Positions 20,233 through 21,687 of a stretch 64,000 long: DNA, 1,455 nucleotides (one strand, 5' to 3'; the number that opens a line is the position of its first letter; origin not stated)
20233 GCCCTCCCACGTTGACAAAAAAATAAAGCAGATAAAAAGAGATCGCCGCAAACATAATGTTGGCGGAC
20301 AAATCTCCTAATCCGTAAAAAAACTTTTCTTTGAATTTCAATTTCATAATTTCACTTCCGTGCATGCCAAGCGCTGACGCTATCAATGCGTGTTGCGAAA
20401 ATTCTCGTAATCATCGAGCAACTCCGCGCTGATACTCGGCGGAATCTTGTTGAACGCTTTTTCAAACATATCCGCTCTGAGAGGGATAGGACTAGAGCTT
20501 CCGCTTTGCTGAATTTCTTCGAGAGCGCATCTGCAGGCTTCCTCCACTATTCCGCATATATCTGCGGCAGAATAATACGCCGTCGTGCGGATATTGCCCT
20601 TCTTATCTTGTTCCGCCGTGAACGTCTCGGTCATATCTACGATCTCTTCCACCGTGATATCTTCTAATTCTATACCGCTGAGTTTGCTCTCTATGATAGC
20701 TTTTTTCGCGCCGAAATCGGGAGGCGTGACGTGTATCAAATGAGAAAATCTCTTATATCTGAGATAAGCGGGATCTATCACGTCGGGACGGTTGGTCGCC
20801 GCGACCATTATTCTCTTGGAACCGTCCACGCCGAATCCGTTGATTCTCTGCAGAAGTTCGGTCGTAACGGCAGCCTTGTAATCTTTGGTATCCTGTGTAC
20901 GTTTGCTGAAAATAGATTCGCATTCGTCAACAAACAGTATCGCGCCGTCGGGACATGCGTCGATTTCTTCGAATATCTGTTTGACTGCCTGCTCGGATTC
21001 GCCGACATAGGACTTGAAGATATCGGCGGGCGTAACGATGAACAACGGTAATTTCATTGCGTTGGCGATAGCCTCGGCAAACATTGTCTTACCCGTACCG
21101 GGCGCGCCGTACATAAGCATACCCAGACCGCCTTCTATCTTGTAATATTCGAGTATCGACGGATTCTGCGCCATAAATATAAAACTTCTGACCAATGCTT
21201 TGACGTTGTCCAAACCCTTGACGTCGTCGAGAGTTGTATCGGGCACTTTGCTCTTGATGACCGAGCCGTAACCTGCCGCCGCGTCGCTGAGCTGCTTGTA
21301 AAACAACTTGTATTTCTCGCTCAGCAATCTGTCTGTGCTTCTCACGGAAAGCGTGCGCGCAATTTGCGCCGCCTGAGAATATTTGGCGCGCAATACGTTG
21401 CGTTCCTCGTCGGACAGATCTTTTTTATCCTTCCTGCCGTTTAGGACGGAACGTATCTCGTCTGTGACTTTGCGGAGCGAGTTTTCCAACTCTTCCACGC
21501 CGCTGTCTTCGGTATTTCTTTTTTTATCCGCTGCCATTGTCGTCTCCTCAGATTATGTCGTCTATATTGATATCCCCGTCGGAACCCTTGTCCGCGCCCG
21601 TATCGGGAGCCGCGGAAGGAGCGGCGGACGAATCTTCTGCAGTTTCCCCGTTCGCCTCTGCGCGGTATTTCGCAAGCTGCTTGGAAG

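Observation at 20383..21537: Single-cassette classical AAA+ ATPase with Vps4/katanin-like SRH and a helical N-domain in a bacterium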

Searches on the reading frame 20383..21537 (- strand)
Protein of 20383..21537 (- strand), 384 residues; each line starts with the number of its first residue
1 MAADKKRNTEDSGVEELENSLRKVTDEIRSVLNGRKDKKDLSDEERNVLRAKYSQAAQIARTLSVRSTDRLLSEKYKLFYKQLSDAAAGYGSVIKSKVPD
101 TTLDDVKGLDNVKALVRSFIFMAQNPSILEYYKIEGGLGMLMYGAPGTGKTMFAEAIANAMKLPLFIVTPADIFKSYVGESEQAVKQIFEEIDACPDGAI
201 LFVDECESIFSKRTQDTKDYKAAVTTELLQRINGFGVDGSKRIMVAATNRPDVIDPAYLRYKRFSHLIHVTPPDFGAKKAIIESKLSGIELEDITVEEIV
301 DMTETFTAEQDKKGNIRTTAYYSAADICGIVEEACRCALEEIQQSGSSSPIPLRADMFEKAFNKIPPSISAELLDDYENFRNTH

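Call 3: search_protein_families(library=pfam, proteins=[window:20383-21537:-], max_evalue=0.01)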
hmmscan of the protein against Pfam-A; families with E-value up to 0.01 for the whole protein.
window:20383-21537:- (384 aa): 9 families
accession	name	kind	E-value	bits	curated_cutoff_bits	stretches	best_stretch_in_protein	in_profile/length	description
PF00004.35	AAA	-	3.9e-32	111.9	21.2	1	140-270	1-129/131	ATPase family associated with various cellular activities (AAA)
PF17862.7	AAA_lid_3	-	3.5e-05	23.7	27.2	1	318-346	10-38/45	AAA+ lid domain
PF07728.20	AAA_5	-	8.7e-05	23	22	1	140-208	2-77/139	AAA domain (dynein-related subfamily)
PF05707.18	Zot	-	0.0001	22.3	20.3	1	187-271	71-124/197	Zonular occludens toxin (Zot)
PF01078.27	Mg_chelatase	-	0.00046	20.1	20.3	1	136-159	21-44/207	Magnesium chelatase, subunit ChlI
PF09336.16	Vps4_C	-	0.0011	19.4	21.3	1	333-382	10-58/61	Vps4 C terminal oligomerisation domain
PF05496.18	RuvB_N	-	0.0023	18.2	27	1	140-207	36-94/159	Holliday junction DNA helicase RuvB P-loop domain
PF06068.19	TIP49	-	0.0072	16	23.8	0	136-187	49-102/347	TIP49 P-loop domain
PF13479.12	AAA_24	-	0.008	16.5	27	0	140-169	5-30/195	AAA domain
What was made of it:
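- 20383..21537 (-): 384-aa single-cassette classical AAA ATPase (the finding). Pfam AAA E 3.9e-32, weak AAA_lid_3 and Vps4_C (call 3).
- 20398..20442 (-): C-terminal helix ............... following the lid. Pfam Vps4_C E 0.0011, below cut-off (call 3).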

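Call 4: search_protein_families(library=ncbifam, proteins=[window:20383-21537:-], max_evalue=0.01)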
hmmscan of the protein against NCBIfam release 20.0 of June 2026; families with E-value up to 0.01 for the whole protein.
window:20383-21537:- (384 aa): 25 families
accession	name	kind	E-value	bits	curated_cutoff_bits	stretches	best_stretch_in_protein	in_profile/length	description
TIGR01243.1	CDC48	subfamily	1.7e-43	148.9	802.65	1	94-382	443-727/733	CDC48 family AAA ATPase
NF003069.1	PRK03992.1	subfamily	9.6e-39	133.6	500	1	97-308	124-338/379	proteasome-activating nucleotidase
NF041006.2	cell_div_CdvC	equivalog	1.2e-37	129.7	650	1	93-381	92-365/370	cell division protein CdvC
TIGR01242.2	TIGR01242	subfamily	5e-36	124.4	500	1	97-309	107-322/362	proteasome-activating nucleotidase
NF047747.1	PrtsmActNtasePan2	equivalog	4.1e-33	115.2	700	1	96-308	143-358/397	proteasome-activating nucleotidase Pan2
TIGR01241.2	FtsH_fam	equivalog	4.5e-32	111.6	600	1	93-307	151-367/598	ATP-dependent zinc metalloprotease FtsH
NF047748.1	PrtsmActNtasePan1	equivalog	1.4e-31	109.9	750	1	81-310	124-357/405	proteasome-activating nucleotidase Pan1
NF042959.1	IteA_antiphage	equivalog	4.5e-28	98.4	510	1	97-307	85-289/367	anti-phage ATPase IteA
NF008004.0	PRK10733.1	equivalog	6.2e-28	97.2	1008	1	100-307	148-357/644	ATP-dependent zinc metalloprotease FtsH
TIGR03689.1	pup_AAA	equivalog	2.2e-27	95.9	504.75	1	42-287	127-379/512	proteasome ATPase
TIGR03922.1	T7SS_EccA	equivalog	1.2e-07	30.7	466.65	1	140-232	315-410/557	type VII secretion AAA-ATPase EccA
NF003226.0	PRK04195.1-1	equivalog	1.8e-06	27.2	588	1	101-212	11-114/405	replication factor C large subunit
NF003229.0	PRK04195.1-5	equivalog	3.3e-06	26.1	280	1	102-175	15-82/413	replication factor C large subunit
TIGR02881.1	spore_V_K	equivalog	1.3e-05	24.4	422.95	1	103-209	5-117/261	stage V sporulation protein K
TIGR02880.1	cbbX_cfxQ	equivalog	2.2e-05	23.9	459.25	1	105-233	23-155/284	CbbX protein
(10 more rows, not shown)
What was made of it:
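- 20383..21537 (-): NCBIfam Cdc48/PAN/CdvC/FtsH partial matches (call 4).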

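Call 5: search_protein_families(library=padloc, proteins=[window:20383-21537:-], max_evalue=0.01)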
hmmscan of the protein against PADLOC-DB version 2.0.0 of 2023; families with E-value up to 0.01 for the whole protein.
window:20383-21537:- (384 aa): 7 families
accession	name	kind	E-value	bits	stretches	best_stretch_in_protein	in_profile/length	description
PDLC02196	IetA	-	1.5e-31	108.2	1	92-308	77-287/374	-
PDLC04232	IetA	-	4.3e-27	93.4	1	59-285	41-258/330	-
PDLC02195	IetA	-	1.8e-23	81.5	1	111-307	111-301/395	-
PDLC00914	TRIP13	-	3.1e-16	57.7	1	141-305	75-250/302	TRIP13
PDLC04231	IetA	-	8.1e-16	56.6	1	138-277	118-251/262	-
PDLC00915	TRIP13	-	2.1e-12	45.1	1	140-300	66-238/302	TRIP13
PDLC05035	PDC-S53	-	0.00017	17.8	1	140-209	513-589/900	-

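Call 6: search_solved_structures(query=window:20383-21537:-, max_evalue=1e-10, show_alignments=3)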
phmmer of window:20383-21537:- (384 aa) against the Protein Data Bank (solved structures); distinct sequences matched with E-value up to 1e-10: 265 (the best 60 are shown).
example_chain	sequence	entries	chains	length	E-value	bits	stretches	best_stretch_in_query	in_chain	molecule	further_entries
5vc7_A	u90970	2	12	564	1.9e-59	204.8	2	95-309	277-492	VCP-like ATPase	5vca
5g4g_A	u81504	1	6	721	2.3e-59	204.5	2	95-309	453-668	VCP-LIKE ATPASE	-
5g4f_A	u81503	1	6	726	2.4e-59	204.5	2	95-309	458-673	VCP-LIKE ATPASE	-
5c19_A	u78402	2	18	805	1.1e-57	198.9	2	97-383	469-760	Transitional endoplasmic reticulum ATPase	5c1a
5c18_A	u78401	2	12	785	4.8e-57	196.9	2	97-383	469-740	Transitional endoplasmic reticulum ATPase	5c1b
7wub_D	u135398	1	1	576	3e-56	194.3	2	97-383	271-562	Transitional endoplasmic reticulum ATPase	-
7rlj_A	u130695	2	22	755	5.4e-56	193.4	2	97-383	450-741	Transitional endoplasmic reticulum ATPase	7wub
1r7r_A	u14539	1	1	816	5.5e-56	193.4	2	97-383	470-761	Transitional endoplasmic reticulum ATPase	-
8yka_A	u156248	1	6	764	5.6e-56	193.4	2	97-383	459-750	Transitional endoplasmic reticulum ATPase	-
7wub_C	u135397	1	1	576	5.7e-56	193.4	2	97-382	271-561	Transitional endoplasmic reticulum ATPase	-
7mdm_B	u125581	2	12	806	6.1e-56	193.2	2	94-383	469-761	Transitional endoplasmic reticulum ATPase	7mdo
7y4w_A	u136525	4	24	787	6.3e-56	193.2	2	97-383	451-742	Transitional endoplasmic reticulum ATPase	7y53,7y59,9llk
7l5w_A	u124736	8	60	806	6.9e-56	193.1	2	97-383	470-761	Transitional endoplasmic reticulum ATPase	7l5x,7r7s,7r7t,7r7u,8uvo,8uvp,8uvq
7bp8_A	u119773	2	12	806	6.9e-56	193.1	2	97-383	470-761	Transitional endoplasmic reticulum ATPase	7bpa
7bp9_A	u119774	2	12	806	6.9e-56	193.1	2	97-383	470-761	Transitional endoplasmic reticulum ATPase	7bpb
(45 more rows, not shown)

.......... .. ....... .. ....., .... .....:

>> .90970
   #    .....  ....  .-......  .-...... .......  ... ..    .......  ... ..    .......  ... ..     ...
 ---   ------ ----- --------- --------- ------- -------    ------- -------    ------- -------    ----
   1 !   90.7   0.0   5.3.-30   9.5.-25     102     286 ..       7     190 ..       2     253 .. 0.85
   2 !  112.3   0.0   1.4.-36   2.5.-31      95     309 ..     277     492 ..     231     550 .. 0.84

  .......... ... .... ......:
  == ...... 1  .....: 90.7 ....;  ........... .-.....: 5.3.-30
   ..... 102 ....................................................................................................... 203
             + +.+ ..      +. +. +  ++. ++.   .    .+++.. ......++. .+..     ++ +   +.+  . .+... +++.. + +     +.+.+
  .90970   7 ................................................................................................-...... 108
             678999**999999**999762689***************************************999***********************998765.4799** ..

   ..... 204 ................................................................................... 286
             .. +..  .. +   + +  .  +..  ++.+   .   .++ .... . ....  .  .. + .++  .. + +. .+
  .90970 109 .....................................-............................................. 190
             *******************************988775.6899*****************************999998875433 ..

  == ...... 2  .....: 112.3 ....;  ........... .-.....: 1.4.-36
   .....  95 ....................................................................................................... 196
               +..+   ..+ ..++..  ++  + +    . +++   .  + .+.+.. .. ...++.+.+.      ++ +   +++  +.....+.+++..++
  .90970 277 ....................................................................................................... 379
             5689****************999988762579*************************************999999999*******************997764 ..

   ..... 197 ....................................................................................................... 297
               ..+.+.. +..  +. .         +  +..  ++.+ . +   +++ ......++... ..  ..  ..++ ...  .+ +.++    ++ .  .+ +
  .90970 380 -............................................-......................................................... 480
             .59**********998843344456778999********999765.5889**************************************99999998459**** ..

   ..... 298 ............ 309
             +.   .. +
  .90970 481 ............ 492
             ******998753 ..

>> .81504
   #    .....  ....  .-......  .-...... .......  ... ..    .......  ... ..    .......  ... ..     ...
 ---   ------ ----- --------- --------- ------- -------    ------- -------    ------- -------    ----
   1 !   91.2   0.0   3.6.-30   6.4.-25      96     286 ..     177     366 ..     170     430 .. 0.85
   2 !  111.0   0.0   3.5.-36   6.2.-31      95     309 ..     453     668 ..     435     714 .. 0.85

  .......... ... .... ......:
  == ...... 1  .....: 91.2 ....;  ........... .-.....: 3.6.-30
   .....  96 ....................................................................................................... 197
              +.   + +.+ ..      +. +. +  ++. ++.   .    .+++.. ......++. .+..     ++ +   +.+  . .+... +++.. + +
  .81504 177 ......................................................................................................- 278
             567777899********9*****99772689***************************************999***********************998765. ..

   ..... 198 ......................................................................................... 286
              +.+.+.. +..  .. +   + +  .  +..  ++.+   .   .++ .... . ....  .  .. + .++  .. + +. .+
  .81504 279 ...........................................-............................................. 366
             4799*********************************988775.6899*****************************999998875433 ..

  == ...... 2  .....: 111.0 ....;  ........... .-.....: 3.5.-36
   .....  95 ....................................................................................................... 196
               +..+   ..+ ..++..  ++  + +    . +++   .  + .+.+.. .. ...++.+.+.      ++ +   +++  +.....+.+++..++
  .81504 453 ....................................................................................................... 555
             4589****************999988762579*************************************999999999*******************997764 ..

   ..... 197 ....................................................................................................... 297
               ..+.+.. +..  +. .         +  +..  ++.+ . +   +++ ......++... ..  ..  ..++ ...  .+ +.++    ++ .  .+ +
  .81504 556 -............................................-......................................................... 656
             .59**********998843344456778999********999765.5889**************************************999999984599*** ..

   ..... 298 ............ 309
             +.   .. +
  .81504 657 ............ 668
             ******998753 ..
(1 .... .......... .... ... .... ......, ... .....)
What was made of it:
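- Closest known: Cdc48/p97/VAT D2 domain and PAN. Same: These give the highest profile and pairwise scores (calls 4, 6).
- The closest sequence relatives are Cdc48-D2/PAN-type unfoldases (calls 4, 6).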

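Call 9: find_homologous_proteins(query=window:20383-21537:-, max_evalue=1e-20)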
Query window:20383-21537:- (384 aa): 1714 proteins with E <= 1e-20 among 8000 candidates; the best 120 are listed.
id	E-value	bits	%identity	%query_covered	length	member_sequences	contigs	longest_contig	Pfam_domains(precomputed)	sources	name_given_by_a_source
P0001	5.7e-248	840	100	100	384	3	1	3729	PF00004.36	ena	-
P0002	1.3e-199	681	80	100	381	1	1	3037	PF00004.36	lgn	-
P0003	2.0e-199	680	80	98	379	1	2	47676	PF00004.36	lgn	-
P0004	2.3e-199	680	80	98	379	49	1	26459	PF00004.36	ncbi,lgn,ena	-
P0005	6.4e-199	678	80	98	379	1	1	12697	PF00004.36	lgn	-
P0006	1.2e-198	677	80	98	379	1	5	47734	PF00004.36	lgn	-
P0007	8.1e-197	671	79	99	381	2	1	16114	PF00004.36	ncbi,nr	ncbi:MAG: ATP-binding protein [Clostridia bacterium]|nr:ATP-binding protein [Clostridia bacterium]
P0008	2.0e-195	667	79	100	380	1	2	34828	PF00004.36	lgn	-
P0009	4.5e-193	659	78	99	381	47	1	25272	PF00004.36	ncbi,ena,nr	ncbi:MAG: ATP-binding protein [Clostridia bacterium]|nr:ATP-binding protein [Clostridia bacterium]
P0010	5.2e-191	652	80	97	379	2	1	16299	PF00004.36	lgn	-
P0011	3.2e-190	650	80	97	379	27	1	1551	PF00004.36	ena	-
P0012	7.5e-189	645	79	97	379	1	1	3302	PF00004.36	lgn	-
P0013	1.0e-188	645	79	97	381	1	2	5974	PF00004.36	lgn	-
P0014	8.6e-188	642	79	97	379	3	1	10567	PF00004.36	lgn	-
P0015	2.8e-185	633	77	97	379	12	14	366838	PF00004.36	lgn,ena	-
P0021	1.9e-179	614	74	98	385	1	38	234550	PF00004.36,PF17862.8,PF07728.21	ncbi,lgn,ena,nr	ncbi:MAG TPA: ATP-binding protein [Firmicutes bacterium]|nr:ATP-binding protein [Bacillota bacterium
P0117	6.6e-170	583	70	96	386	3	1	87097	PF09336.17,PF00004.36,PF07728.21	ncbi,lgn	-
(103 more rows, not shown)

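Call 15: find_encoding_contigs(protein=P0021, flank=10000, max_places=3)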
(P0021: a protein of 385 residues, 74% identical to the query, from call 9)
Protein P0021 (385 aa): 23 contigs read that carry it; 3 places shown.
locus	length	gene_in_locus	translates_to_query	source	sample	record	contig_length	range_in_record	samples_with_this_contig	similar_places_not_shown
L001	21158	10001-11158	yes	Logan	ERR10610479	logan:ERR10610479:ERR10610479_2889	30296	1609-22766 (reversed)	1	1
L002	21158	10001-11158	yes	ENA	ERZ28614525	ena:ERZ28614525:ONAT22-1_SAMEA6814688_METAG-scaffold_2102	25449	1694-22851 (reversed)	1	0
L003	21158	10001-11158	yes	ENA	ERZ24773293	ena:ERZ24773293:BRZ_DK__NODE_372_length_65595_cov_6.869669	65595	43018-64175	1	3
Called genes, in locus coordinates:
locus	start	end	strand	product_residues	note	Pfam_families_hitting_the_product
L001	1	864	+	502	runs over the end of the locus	-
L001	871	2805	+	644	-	-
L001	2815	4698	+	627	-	-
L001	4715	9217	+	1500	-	PF13195:DUF4011, PF13086:AAA_11 (weak), PF13245:AAA_19 (faint), PF13604:AAA_30 (faint), PF13086:AAA_11, PF13087:AAA_12, PF18741:MTES_1575 (weak)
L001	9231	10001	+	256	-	-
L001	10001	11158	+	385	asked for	PF00004:AAA, PF07728:AAA_5 (faint), PF17862:AAA_lid_3 (faint)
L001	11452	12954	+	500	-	PF07690:MFS_1, PF13347:MFS_2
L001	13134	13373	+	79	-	PF00550:PP-binding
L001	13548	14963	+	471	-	PF14903:WG_beta_rep (weak)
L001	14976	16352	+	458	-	PF14903:WG_beta_rep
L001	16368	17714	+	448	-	PF14903:WG_beta_rep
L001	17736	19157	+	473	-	PF14903:WG_beta_rep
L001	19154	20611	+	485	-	-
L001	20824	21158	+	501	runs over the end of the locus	PF02446:Glyco_hydro_77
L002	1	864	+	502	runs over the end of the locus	-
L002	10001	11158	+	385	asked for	PF00004:AAA, PF07728:AAA_5 (faint), PF17862:AAA_lid_3 (faint)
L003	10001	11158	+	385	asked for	PF00004:AAA, PF07728:AAA_5 (faint), PF17862:AAA_lid_3 (faint)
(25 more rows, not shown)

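Call 16: find_encoding_contigs(protein=P0117, flank=10000, max_places=2)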
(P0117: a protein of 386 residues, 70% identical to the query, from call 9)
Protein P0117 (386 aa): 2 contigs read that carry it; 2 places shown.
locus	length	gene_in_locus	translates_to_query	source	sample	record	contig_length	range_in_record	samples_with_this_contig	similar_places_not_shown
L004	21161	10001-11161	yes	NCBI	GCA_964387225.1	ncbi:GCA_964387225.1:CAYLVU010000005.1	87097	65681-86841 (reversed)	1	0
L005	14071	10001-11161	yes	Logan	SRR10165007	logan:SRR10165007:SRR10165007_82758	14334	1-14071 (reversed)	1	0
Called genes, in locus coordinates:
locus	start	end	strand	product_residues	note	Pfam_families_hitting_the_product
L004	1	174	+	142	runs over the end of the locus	?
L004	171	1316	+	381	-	-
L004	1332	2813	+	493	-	-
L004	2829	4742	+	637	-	-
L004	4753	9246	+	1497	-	PF13195:DUF4011 (weak), PF13086:AAA_11 (weak), PF13245:AAA_19 (faint), PF13604:AAA_30 (faint), PF13086:AAA_11, PF13087:AAA_12, PF18741:MTES_1575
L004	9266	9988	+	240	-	-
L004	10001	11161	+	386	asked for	PF07728:AAA_5 (faint), PF09336:Vps4_C (faint), PF00004:AAA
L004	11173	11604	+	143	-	PF00692:dUTPase, PF22769:DCD (faint)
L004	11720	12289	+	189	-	PF02390:Methyltransf_4, PF13649:Methyltransf_25 (weak)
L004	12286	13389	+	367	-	PF00465:Fe-ADH, PF13685:Fe-ADH_2, PF25137:ADH_Fe_C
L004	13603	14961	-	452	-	PF18073:Zn_ribbon_LapB, PF00154:RecA_N (weak), PF13481:AAA_25, PF03796:DnaB_C (weak), PF06745:ATPase, PF23442:DUF7125, PF13191:AAA_16 (weak), PF05362:Lon_C, +1 more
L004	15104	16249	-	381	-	PF01128:IspD, PF12804:NTP_transf_3, PF02542:YgbB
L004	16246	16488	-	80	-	PF01479:S4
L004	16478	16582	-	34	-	-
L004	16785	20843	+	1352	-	PF04563:RNA_pol_Rpb2_1, PF04561:RNA_pol_Rpb2_2, PF04565:RNA_pol_Rpb2_3, PF10385:RNA_pol_Rpb2_45, PF00562:RNA_pol_Rpb2_6, PF04560:RNA_pol_Rpb2_7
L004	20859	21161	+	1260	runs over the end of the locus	PF04997:RNA_pol_Rpb1_1, PF00623:RNA_pol_Rpb1_2, PF04983:RNA_pol_Rpb1_3, PF05000:RNA_pol_Rpb1_4, PF04998:RNA_pol_Rpb1_5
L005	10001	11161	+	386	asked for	PF07728:AAA_5 (faint), PF09336:Vps4_C (faint), PF00004:AAA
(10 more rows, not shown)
